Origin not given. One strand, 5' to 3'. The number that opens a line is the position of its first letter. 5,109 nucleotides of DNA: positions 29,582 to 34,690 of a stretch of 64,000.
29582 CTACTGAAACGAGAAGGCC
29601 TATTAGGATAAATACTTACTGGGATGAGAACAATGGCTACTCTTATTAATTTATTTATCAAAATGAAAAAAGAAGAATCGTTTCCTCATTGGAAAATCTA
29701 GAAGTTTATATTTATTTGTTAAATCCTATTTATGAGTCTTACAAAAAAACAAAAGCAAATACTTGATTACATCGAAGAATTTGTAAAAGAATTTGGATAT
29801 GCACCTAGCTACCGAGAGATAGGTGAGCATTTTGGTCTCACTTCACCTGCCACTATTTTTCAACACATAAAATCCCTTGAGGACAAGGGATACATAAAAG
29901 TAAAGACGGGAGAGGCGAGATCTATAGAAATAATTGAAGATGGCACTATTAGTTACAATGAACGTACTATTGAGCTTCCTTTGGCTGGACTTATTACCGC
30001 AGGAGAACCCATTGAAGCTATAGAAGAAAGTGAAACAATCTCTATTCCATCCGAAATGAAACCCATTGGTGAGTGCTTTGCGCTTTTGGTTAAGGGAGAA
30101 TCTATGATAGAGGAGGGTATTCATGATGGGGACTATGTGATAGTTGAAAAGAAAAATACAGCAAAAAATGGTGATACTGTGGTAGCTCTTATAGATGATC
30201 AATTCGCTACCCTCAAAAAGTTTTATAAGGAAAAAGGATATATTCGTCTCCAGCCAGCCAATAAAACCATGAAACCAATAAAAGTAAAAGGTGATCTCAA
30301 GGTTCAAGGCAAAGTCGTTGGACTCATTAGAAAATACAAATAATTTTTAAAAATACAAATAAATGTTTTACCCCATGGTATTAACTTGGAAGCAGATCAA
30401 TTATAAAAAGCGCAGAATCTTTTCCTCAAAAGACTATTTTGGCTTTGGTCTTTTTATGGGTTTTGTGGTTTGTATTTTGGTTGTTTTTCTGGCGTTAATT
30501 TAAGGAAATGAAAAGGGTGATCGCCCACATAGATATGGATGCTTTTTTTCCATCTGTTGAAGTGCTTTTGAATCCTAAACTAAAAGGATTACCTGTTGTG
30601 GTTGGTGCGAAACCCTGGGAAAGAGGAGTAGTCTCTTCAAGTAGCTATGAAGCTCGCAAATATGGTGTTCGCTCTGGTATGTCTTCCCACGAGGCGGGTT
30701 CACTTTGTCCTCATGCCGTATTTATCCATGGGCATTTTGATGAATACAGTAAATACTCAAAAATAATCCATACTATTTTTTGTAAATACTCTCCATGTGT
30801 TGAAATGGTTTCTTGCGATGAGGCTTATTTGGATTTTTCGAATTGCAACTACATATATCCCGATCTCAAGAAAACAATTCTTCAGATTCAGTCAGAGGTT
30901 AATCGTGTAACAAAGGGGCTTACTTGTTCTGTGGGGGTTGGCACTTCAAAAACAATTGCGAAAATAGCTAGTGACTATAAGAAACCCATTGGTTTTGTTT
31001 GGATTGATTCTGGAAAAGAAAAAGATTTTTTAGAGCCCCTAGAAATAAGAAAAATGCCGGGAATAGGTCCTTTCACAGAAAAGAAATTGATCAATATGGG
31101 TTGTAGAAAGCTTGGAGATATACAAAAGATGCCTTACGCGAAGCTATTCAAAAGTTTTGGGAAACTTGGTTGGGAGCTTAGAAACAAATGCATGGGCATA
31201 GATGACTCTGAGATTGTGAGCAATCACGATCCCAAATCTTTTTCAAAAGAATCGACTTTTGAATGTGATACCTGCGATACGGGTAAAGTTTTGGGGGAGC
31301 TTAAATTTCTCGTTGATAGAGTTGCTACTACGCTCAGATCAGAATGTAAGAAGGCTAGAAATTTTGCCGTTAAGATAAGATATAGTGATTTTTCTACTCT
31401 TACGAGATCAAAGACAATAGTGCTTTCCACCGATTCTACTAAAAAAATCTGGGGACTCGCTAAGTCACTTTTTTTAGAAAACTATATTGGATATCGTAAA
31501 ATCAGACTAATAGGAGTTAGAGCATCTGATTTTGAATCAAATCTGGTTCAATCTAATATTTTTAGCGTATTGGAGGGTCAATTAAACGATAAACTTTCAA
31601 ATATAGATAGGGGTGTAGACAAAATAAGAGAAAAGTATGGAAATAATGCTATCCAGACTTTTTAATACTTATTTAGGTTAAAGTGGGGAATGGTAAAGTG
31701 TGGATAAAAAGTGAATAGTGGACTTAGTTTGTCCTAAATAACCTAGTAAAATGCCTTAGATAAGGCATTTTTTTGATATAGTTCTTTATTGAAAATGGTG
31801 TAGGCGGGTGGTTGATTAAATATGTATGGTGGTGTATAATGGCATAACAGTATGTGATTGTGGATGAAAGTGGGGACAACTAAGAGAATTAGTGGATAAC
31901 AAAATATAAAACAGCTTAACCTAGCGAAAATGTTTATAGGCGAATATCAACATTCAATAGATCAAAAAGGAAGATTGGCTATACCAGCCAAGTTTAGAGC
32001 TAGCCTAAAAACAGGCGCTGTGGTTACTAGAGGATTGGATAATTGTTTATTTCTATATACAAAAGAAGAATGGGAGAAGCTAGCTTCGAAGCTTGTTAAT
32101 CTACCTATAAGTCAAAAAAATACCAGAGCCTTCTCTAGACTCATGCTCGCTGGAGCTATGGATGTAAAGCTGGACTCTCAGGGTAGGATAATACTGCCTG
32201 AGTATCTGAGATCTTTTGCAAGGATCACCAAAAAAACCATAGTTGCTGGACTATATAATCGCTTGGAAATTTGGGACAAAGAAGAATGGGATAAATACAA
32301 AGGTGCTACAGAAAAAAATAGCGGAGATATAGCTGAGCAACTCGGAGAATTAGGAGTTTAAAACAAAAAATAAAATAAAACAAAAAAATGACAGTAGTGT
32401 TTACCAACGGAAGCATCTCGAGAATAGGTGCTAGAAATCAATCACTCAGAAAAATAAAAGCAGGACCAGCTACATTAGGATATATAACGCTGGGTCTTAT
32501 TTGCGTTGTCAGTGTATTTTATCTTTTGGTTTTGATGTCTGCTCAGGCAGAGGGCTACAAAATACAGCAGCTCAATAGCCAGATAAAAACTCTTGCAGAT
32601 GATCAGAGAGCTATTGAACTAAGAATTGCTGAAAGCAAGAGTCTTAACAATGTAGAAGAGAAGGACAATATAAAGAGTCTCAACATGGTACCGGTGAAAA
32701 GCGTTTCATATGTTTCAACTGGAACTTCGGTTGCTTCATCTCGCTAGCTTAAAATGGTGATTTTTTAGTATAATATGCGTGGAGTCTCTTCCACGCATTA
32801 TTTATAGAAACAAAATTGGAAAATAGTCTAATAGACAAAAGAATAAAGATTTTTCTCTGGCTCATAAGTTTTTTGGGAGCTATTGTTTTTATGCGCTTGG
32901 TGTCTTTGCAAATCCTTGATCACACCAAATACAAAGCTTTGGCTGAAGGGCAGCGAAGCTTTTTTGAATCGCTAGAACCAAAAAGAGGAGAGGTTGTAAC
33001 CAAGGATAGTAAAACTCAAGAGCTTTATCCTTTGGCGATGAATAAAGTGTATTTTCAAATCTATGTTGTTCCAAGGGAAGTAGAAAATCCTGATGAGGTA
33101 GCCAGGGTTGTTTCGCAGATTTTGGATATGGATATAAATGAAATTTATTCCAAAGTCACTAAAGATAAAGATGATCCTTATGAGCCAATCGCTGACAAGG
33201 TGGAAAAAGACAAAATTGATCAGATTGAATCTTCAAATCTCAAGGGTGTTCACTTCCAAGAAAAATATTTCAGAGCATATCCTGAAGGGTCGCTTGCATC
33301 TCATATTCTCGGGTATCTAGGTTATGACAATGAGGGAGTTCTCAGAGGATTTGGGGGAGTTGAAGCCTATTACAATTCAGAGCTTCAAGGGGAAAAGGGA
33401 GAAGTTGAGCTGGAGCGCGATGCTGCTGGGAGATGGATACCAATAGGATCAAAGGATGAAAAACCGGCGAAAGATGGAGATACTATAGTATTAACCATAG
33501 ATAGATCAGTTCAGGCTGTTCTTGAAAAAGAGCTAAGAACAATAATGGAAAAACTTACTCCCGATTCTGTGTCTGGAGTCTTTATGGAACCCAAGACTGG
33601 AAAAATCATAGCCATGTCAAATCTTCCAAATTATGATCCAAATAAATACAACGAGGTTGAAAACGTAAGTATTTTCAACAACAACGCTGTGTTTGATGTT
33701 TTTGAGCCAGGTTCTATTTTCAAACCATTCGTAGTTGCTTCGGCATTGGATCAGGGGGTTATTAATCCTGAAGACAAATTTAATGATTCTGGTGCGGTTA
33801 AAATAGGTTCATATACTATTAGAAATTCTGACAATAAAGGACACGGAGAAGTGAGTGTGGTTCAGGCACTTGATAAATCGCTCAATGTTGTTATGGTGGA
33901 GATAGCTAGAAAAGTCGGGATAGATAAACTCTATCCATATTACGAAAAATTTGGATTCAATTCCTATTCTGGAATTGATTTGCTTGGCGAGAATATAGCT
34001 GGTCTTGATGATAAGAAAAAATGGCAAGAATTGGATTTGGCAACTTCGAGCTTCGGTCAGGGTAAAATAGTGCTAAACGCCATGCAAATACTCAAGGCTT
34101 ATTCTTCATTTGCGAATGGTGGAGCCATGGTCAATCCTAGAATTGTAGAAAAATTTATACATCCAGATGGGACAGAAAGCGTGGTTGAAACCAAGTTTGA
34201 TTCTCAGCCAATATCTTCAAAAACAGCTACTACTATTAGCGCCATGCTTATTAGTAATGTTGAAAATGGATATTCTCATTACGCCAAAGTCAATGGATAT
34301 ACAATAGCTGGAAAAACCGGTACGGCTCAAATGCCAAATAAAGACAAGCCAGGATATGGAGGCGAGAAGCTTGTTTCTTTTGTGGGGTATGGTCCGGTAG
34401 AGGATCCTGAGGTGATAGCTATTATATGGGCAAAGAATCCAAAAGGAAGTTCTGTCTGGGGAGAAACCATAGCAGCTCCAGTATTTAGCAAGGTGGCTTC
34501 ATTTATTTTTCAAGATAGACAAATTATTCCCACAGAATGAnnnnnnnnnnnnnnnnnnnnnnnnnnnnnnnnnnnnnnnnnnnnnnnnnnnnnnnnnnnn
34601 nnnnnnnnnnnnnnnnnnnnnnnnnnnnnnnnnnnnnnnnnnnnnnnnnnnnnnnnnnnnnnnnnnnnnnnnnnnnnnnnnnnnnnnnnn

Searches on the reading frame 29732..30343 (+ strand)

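Call 13: search_protein_families(library=pfam, proteins=[window:29732-30343:+], max_evalue=0.001)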
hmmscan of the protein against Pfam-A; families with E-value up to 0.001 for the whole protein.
window:29732-30343:+ (203 aa): 4 families
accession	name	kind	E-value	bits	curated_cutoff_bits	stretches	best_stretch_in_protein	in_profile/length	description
PF00717.28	Peptidase_S24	-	8.7e-31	106.5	23.3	1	83-196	1-116/116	Peptidase S24-like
PF01726.22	LexA_DNA_bind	-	6.5e-22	77.5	23.7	1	2-63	3-64/65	LexA DNA binding domain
PF13412.12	HTH_24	-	5.5e-05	23.1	21.9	0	26-56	19-48/48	Winged helix-turn-helix DNA-binding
PF12802.13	MarR_2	-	0.00061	20.3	27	0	3-57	3-52/61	MarR family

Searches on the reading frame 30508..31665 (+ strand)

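Call 13: search_protein_families(library=pfam, proteins=[window:30508-31665:+], max_evalue=0.001)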
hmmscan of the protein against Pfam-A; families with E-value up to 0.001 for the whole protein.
window:30508-31665:+ (385 aa): 4 families
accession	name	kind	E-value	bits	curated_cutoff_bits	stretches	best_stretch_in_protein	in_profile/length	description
PF00817.25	IMS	-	2.1e-42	145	23.2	1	8-156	1-148/148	impB/mucB/samB family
PF11799.13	IMS_C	-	3.5e-23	82.6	20.7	1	242-345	1-103/109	impB/mucB/samB family C-terminal domain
PF21999.2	IMS_HHH_1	-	6.1e-09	36.6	27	1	182-232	2-53/53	DNA polymerase-iota, thumb domain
PF11798.14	IMS_HHH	-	1.3e-06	28.7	24.4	1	170-198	3-31/32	IMS family HHH motif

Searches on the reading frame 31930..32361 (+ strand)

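Call 13: search_protein_families(library=pfam, proteins=[window:31930-32361:+], max_evalue=0.001)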
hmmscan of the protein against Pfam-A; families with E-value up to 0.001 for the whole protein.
window:31930-32361:+ (143 aa): 1 family
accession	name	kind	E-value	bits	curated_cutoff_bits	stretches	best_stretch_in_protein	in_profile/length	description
PF02381.23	MraZ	-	3.9e-41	139.3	23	2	1-70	1-71/72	MraZ protein, putative antitoxin-like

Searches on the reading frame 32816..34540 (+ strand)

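Call 13: search_protein_families(library=pfam, proteins=[window:32816-34540:+], max_evalue=0.001)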
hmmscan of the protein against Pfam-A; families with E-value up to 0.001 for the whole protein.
window:32816-34540:+ (574 aa): 3 families
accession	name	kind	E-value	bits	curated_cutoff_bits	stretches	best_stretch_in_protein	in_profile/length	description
PF00905.27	Transpeptidase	-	8.5e-71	239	22.1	1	254-560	3-297/299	Penicillin binding protein transpeptidase domain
PF03717.20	PBP_dimer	-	3.9e-20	73.5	24.4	1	54-208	3-176/180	Penicillin-binding Protein dimerisation domain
PF21922.1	PBP_dimer_2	-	0.00018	22.2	27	1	149-198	21-65/83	Penicillin binding protein A dimerisation domain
